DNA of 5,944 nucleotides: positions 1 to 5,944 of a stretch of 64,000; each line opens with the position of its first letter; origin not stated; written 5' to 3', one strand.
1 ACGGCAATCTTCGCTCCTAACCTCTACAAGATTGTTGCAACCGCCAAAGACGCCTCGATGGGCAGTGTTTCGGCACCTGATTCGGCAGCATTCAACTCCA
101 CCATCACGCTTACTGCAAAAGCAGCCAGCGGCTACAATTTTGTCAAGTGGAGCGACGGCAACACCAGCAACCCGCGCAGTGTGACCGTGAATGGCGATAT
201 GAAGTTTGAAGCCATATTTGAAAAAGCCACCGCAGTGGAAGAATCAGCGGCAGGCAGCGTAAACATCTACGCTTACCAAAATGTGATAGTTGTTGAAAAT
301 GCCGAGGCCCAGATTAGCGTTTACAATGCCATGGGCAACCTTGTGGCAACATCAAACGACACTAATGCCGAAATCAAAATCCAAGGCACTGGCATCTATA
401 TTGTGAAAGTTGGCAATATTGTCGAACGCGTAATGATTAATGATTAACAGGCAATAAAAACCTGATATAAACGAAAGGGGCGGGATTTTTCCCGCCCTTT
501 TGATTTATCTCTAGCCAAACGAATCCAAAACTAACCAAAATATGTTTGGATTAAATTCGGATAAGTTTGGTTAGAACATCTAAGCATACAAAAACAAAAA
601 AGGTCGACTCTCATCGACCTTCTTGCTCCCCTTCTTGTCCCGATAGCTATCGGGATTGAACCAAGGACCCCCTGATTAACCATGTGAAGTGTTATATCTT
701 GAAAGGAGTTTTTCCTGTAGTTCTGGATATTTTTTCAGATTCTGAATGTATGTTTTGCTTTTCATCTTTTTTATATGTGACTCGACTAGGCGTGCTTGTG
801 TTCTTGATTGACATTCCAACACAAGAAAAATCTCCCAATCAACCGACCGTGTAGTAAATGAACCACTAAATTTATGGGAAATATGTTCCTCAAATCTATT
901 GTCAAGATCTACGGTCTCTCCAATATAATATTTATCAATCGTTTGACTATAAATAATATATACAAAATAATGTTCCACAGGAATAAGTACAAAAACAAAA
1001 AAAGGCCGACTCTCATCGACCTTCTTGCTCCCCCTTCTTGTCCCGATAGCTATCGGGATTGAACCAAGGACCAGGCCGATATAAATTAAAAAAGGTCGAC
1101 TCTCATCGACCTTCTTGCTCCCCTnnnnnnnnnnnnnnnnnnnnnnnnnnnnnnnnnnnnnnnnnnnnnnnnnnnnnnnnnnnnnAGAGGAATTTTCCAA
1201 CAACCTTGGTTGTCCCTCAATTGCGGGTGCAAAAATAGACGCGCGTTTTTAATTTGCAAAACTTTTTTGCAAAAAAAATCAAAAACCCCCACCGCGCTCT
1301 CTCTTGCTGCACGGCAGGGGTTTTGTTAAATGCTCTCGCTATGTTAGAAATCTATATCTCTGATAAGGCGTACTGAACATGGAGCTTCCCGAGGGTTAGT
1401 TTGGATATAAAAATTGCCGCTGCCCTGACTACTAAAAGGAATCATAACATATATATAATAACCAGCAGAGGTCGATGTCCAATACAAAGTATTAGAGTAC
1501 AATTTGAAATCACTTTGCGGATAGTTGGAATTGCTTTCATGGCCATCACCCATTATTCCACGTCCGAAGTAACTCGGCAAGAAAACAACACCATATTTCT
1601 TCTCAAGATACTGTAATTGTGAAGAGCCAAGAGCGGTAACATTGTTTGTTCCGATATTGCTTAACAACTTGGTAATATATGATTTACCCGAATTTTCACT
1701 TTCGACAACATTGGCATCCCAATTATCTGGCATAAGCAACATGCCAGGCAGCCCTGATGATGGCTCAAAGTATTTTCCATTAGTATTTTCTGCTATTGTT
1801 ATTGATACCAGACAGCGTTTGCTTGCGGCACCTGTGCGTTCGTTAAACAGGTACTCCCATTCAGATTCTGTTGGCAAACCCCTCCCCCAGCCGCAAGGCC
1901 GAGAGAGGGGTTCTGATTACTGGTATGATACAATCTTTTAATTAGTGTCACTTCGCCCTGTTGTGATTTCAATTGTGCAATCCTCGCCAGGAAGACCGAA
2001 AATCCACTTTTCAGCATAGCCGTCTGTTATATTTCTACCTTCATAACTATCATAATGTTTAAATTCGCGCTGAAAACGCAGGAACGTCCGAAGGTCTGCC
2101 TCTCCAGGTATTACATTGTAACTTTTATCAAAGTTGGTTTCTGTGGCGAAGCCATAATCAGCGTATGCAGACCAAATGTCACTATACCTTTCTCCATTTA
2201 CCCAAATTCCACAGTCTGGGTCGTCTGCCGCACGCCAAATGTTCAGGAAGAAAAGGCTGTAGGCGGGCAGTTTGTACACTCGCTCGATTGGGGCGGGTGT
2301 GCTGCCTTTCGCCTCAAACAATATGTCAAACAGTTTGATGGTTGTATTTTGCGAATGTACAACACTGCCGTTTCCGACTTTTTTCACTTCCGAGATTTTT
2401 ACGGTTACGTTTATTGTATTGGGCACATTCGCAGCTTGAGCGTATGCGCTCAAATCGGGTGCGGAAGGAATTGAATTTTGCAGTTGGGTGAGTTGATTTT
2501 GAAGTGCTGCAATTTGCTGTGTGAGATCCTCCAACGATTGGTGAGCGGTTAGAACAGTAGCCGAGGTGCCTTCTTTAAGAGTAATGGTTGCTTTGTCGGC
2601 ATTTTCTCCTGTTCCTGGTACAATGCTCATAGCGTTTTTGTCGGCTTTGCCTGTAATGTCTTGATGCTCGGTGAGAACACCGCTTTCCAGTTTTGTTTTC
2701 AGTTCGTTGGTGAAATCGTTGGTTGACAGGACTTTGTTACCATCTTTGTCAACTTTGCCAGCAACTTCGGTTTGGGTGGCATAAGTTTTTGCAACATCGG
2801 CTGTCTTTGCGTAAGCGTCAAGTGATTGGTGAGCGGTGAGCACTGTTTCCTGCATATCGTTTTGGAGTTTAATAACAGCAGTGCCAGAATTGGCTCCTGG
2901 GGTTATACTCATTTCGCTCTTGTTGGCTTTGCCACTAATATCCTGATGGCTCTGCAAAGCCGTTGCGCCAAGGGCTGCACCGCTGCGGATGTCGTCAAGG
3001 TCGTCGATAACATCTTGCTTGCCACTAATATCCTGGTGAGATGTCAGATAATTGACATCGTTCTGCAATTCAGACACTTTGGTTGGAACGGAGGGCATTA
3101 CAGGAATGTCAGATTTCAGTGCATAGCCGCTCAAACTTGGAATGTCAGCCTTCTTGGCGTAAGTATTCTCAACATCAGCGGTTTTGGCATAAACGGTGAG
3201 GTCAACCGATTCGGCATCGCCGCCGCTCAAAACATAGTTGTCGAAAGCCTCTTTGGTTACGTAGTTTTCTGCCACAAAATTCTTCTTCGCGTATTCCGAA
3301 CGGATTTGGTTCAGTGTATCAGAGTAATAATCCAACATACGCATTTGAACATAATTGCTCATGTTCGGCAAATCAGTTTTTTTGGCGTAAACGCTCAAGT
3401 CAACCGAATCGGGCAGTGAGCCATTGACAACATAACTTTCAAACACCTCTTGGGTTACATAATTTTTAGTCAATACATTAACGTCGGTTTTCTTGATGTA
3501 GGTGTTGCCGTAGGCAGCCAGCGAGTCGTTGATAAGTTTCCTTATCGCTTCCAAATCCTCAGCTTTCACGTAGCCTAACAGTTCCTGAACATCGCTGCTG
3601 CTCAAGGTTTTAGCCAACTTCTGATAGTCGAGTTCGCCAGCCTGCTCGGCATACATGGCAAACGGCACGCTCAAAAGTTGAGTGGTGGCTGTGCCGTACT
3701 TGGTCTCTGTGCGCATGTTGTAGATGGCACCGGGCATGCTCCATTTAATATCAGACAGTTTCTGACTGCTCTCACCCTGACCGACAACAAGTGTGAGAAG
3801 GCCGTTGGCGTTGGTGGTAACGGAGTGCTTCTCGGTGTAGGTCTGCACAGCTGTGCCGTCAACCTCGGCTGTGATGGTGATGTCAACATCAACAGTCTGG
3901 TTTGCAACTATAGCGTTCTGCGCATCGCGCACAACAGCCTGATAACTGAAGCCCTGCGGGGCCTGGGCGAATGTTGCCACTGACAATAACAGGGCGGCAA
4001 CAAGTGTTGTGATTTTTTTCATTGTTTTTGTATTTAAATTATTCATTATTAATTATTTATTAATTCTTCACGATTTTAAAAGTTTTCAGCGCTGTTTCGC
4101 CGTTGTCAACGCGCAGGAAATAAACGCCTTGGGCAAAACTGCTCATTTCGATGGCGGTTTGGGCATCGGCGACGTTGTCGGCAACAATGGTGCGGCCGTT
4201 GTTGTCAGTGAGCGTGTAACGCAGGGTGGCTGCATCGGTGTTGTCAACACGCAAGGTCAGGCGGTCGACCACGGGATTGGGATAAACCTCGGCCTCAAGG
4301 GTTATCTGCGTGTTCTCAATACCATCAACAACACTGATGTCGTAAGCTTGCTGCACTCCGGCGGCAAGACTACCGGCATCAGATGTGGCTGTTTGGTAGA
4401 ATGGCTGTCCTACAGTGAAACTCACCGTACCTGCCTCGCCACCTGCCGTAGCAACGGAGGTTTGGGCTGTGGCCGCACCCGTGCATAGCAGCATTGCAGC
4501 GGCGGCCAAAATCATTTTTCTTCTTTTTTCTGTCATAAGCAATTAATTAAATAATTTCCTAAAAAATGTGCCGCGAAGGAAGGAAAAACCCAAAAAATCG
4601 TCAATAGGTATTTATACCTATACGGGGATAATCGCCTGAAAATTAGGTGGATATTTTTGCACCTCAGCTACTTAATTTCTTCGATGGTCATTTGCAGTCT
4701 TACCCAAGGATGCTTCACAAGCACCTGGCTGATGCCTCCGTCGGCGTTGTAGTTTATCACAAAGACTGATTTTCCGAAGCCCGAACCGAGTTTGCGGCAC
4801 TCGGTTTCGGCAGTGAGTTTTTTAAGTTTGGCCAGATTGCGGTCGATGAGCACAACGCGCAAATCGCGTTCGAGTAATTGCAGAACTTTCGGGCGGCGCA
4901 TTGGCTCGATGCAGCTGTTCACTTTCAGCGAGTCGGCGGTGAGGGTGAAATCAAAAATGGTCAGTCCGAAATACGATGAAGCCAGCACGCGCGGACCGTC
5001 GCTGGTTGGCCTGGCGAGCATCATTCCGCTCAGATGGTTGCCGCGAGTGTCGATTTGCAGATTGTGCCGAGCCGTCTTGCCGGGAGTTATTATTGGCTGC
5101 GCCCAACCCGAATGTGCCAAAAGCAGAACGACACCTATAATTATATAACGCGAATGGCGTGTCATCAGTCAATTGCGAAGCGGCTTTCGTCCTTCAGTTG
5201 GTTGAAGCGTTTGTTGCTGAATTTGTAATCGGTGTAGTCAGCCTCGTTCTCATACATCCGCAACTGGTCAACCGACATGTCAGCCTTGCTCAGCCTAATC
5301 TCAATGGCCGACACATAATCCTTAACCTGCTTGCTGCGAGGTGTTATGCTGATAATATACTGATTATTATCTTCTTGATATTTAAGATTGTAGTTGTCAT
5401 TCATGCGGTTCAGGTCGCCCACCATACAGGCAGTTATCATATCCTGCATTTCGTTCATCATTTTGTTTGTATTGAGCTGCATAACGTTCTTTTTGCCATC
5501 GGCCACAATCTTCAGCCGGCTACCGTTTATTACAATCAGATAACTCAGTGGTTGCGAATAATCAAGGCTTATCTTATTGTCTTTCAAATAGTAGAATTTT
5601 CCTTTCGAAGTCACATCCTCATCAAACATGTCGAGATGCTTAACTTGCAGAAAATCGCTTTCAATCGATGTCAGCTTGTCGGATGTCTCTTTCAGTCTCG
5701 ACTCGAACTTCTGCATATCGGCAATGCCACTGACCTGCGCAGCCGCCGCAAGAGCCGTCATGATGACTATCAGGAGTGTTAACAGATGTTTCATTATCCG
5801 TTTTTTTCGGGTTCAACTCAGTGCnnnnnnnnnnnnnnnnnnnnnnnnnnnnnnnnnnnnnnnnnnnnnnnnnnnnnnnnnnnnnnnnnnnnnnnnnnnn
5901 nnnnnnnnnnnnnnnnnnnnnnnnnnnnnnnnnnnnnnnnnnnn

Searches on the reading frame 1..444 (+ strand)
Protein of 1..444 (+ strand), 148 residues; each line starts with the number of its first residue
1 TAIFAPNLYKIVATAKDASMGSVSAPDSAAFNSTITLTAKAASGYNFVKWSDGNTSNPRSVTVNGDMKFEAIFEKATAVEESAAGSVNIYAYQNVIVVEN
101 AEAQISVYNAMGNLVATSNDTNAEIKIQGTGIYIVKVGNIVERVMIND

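Call 9: search_protein_families(library=pfam, proteins=[window:1-444:+], max_evalue=10)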
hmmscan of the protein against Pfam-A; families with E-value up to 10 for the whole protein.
window:1-444:+ (148 aa): 5 families
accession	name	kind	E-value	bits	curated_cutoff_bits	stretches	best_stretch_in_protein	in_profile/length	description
PF18998.6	Flg_new_2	-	2.6e-08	34.2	23.6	1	14-76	4-72/73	Divergent InlB B-repeat domain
PF18962.6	Por_Secre_tail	-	0.00031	21.4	27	1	98-139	17-64/75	Secretion system C-terminal sorting domain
PF16990.11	CBM_35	-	0.08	13.7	28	1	16-101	19-107/121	Carbohydrate binding module (family 35)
PF13783.11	DUF4177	-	0.15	12.8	25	1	9-75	3-64/65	Domain of unknown function (DUF4177)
PF19910.5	DUF6383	-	1.7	9.3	23.7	1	77-139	2-67/74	Domain of unknown function (DUF6383)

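Call 10: search_protein_families(library=ncbifam, proteins=[window:1-444:+], max_evalue=10)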
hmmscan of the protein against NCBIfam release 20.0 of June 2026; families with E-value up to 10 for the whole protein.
window:1-444:+ (148 aa): 3 families
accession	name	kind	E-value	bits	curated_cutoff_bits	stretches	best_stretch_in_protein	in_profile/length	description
TIGR04183.1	Por_Secre_tail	domain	6e-05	22.9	23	1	94-139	12-64/72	T9SS type A sorting domain-containing protein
NF033708.1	T9SS_Cterm_ChiA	domain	0.0046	16.8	40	1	104-137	3-41/55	T9SS sorting signal type C domain-containing protein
NF009688.0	PRK13209.1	subfamily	0.057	12.4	317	1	101-135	178-212/286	L-ribulose-5-phosphate 3-epimerase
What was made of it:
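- On SprB-like gliding adhesin: NCBIfam scans of the tails at E <= 10 returned only type A and, more weakly, type C models (call 10).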

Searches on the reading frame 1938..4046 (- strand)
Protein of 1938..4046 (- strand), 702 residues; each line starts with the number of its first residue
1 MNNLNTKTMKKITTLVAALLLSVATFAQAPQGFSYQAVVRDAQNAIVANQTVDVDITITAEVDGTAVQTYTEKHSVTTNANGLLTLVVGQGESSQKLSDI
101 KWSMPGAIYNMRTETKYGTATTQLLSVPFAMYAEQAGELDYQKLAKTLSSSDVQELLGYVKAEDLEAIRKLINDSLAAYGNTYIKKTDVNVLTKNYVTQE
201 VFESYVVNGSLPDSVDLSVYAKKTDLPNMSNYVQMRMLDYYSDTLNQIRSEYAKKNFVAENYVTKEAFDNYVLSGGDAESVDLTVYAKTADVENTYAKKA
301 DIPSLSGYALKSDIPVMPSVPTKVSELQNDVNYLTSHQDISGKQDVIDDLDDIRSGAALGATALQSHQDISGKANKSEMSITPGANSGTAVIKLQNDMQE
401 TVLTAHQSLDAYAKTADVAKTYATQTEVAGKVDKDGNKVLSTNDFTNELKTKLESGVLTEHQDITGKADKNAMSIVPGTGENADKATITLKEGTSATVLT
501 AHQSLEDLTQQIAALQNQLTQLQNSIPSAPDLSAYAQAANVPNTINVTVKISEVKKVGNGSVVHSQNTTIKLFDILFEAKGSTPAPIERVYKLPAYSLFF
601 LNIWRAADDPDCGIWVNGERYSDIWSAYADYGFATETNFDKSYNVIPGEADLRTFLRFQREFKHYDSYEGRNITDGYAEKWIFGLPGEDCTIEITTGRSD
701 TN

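Call 15: search_protein_families(library=pfam, proteins=[window:1938-4046:-], max_evalue=0.001)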
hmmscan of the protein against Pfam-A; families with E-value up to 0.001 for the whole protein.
window:1938-4046:- (702 aa): 0 families

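Call 100: search_protein_families(library=ncbifam, proteins=[window:1938-4046:-], max_evalue=0.00001)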
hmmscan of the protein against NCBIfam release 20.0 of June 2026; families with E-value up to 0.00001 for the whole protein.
window:1938-4046:- (702 aa): 1 family
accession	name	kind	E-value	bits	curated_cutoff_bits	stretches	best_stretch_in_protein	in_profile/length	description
NF053851.1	Bdello_MAT_N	subfamily_domain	1.1e-08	35.1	60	1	20-95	4-79/162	mosaic adhesive trimer family chimeric fiber protein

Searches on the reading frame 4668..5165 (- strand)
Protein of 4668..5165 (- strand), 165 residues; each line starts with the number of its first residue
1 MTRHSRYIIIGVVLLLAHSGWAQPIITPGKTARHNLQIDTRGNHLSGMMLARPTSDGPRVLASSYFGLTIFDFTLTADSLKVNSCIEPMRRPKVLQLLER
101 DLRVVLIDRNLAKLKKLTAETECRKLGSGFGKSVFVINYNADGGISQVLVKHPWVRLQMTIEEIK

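Call 15: search_protein_families(library=pfam, proteins=[window:4668-5165:-], max_evalue=0.001)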
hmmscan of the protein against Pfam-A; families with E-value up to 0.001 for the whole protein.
window:4668-5165:- (165 aa): 0 families

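Call 100: search_protein_families(library=ncbifam, proteins=[window:4668-5165:-], max_evalue=0.00001)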
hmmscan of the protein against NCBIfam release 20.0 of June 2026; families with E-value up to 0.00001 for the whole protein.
window:4668-5165:- (165 aa): 1 family
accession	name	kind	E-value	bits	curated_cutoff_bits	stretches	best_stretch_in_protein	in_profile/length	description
NF053540.1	LolB2_flexi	equivalog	8.5e-11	42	60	1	36-122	50-136/203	flexirubin biosynthesis protein LolB2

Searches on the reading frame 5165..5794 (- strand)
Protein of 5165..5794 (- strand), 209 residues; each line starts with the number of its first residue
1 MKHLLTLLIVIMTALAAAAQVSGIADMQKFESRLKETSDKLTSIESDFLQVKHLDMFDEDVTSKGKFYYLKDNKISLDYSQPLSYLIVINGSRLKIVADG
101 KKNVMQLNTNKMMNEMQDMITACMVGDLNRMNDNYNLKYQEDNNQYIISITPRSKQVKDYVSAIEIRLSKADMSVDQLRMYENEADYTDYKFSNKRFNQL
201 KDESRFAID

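Call 15: search_protein_families(library=pfam, proteins=[window:5165-5794:-], max_evalue=0.001)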
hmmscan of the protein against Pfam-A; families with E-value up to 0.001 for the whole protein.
window:5165-5794:- (209 aa): 1 family
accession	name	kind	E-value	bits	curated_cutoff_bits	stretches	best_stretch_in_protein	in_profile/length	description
PF03548.22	LolA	-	1.3e-15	58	23.6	1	40-208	2-164/165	Outer membrane lipoprotein carrier protein LolA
